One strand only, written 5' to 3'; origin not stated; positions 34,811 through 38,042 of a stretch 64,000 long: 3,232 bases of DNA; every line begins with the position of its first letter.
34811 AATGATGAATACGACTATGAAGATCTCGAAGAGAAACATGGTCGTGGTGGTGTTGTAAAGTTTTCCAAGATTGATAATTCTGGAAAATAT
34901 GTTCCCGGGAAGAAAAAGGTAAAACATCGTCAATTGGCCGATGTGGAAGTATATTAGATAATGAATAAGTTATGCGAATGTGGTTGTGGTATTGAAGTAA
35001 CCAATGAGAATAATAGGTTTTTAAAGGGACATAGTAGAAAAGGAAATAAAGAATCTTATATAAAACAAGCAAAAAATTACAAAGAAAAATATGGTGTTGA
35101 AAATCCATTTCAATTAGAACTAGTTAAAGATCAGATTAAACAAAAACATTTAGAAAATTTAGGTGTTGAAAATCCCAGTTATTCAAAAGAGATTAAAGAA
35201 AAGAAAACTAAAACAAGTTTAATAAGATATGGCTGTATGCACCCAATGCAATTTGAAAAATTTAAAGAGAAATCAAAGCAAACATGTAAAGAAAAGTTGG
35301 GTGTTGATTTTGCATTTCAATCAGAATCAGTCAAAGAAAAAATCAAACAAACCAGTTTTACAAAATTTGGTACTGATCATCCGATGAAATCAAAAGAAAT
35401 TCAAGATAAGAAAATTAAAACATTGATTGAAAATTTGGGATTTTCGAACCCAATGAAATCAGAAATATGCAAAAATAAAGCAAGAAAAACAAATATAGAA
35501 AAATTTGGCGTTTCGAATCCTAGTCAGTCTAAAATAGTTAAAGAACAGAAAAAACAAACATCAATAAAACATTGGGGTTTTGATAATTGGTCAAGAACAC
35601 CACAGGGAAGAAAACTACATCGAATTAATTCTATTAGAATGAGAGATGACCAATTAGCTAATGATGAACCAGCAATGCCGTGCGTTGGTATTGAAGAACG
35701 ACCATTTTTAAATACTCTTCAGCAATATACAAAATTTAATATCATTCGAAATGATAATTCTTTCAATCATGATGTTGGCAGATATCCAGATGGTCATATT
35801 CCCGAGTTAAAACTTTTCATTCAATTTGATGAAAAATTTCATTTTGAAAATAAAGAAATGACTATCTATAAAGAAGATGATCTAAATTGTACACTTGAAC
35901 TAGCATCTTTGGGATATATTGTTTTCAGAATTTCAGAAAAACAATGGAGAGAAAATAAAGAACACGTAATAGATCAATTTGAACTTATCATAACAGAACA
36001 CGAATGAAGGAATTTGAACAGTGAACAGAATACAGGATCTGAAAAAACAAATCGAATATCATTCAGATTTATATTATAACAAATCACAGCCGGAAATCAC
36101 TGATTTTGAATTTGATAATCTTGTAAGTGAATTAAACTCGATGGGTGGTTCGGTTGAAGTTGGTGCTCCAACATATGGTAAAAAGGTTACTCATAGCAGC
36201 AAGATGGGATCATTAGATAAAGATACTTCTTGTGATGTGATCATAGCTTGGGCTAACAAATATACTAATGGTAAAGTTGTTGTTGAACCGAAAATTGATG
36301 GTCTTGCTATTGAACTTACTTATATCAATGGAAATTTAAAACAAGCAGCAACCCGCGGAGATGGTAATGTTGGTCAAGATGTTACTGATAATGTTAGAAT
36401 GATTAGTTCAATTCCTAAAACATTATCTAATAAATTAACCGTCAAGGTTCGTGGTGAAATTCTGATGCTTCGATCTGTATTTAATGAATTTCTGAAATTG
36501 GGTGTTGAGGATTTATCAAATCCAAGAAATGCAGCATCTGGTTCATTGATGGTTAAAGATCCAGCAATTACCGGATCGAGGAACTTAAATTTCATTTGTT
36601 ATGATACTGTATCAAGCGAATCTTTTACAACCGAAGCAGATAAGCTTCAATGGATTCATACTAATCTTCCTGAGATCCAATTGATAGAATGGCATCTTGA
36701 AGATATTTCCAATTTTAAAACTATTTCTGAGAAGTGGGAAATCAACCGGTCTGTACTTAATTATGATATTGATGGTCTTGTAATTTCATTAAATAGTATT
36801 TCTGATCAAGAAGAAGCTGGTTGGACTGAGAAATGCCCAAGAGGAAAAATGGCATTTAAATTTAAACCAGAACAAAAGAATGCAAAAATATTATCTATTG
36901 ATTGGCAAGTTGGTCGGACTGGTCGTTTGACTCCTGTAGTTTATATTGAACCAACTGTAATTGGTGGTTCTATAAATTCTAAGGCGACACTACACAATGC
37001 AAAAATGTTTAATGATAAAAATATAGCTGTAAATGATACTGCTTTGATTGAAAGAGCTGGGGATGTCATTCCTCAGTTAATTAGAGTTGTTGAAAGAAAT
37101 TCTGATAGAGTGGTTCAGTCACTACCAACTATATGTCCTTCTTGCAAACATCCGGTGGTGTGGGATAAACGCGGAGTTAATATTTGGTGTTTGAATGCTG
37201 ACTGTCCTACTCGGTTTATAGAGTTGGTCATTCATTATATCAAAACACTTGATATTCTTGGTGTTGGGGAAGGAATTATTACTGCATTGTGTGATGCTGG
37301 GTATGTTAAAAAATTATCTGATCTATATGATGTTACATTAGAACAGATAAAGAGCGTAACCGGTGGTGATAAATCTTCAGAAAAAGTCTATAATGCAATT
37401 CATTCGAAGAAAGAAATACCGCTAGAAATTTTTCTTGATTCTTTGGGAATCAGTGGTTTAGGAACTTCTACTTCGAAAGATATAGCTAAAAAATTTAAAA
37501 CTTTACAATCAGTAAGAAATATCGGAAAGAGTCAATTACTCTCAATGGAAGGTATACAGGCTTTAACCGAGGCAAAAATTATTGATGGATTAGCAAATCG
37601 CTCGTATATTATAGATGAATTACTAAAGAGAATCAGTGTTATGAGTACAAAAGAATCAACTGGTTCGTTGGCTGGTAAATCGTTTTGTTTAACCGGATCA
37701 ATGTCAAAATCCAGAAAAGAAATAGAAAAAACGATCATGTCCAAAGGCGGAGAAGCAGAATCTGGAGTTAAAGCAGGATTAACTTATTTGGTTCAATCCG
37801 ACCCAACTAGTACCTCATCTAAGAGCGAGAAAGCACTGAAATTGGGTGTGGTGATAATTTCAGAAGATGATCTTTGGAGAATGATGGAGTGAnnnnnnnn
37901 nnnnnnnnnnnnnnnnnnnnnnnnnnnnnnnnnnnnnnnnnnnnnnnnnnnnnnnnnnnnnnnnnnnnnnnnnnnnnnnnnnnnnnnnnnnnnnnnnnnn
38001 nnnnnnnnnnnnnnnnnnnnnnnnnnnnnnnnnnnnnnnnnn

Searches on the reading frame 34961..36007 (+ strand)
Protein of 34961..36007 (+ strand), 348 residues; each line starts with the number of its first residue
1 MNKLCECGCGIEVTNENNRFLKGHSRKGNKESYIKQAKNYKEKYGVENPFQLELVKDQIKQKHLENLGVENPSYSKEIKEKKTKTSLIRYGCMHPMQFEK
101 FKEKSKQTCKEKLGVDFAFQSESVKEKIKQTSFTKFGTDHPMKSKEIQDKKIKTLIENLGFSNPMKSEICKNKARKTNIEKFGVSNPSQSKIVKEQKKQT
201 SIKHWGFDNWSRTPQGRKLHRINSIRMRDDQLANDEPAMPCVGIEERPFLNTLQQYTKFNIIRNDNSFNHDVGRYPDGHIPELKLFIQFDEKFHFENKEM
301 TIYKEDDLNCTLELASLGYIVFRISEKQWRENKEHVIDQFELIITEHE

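Call 4: search_protein_families(library=pfam, proteins=[window:34961-36007:+], max_evalue=0.1)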
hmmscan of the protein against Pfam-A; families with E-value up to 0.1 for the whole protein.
window:34961-36007:+ (348 aa): 5 families
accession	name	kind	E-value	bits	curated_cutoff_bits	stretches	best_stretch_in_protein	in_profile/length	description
PF24308.1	DUF7487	-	6.2e-37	128.1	27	2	103-215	1-113/220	Family of unknown function (DUF7487)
PF18741.7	MTES_1575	-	0.0038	17.7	38.2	1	303-339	55-91/96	REase_MTES_1575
PF04480.18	DUF559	-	0.0054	17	20.6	1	282-340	52-104/109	Protein of unknown function (DUF559)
PF04879.21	Molybdop_Fe4S4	-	0.047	14.1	22.7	0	4-32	10-38/55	Molybdopterin oxidoreductase Fe4S4 domain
PF13421.11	Band_7_1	-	0.072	13.1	24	0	159-188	60-89/211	SPFH domain-Band 7 family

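Call 5: search_protein_families(library=phrogs, proteins=[window:34961-36007:+], max_evalue=0.01)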
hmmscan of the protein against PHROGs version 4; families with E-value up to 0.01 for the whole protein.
window:34961-36007:+ (348 aa): 2 families
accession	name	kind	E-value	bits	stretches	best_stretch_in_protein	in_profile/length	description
phrog_3339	-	DNA, RNA and nucleotide metabolism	3.8e-24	86.6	2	4-131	74-191/536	homing endonuclease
phrog_12131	-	DNA, RNA and nucleotide metabolism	2.6e-21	77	3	75-157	102-184/313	homing endonuclease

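Call 53: search_protein_families(library=ncbifam, proteins=[window:34961-36007:+], max_evalue=0.1)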
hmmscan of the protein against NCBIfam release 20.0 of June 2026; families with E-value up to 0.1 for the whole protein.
window:34961-36007:+ (348 aa): 1 family
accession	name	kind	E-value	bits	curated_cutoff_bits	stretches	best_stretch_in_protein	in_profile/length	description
NF008273.0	PRK11050.1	equivalog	0.1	12.3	153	0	171-221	52-103/156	manganese-binding transcriptional regulator MntR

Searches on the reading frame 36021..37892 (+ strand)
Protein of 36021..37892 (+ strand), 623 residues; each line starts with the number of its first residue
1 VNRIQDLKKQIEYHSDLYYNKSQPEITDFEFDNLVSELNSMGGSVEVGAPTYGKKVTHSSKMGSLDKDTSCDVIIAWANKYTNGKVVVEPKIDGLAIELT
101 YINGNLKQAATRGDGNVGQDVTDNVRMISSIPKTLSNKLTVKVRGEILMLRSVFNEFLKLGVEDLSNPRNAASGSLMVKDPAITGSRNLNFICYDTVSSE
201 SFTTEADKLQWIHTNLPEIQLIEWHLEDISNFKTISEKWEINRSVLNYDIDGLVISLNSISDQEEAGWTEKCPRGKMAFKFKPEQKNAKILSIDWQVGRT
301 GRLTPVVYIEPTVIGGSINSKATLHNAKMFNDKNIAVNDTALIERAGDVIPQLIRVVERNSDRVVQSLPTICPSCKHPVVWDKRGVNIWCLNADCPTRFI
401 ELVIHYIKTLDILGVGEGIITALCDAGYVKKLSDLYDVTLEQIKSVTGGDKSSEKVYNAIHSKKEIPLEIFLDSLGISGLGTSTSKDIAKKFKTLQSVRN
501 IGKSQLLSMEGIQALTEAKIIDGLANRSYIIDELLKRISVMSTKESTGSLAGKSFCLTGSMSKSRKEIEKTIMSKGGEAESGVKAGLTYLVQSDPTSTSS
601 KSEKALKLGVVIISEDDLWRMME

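Call 11: search_protein_families(library=pfam, proteins=[window:36021-37892:+], max_evalue=0.001)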
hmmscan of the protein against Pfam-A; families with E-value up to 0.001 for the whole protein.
window:36021-37892:+ (623 aa): 7 families
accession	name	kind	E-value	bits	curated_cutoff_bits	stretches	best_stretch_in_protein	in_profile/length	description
PF01653.23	DNA_ligase_aden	-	2.7e-56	191.4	27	1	54-284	5-253/253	NAD-dependent DNA ligase adenylation domain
PF03120.22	DNA_ligase_OB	-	1.2e-24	86.4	32.9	1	288-362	2-76/79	NAD-dependent DNA ligase OB-fold domain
PF00533.33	BRCT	-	8.2e-09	36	21.3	1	550-621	6-77/78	BRCA1 C Terminus (BRCT) domain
PF14520.12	HHH_5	-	5.5e-07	30.4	27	0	473-525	3-56/57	Helix-hairpin-helix domain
PF22745.1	Nlig-Ia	-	6.1e-05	24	27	1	2-40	4-42/92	DNA ligase-like, N-terminal NAD+-binding domain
PF12826.13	HHH_2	-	0.0001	22.8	27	0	471-513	2-44/64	Helix-hairpin-helix motif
PF12738.14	PTCB-BRCT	-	0.0005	20.5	22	0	555-614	3-60/63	twin BRCT domain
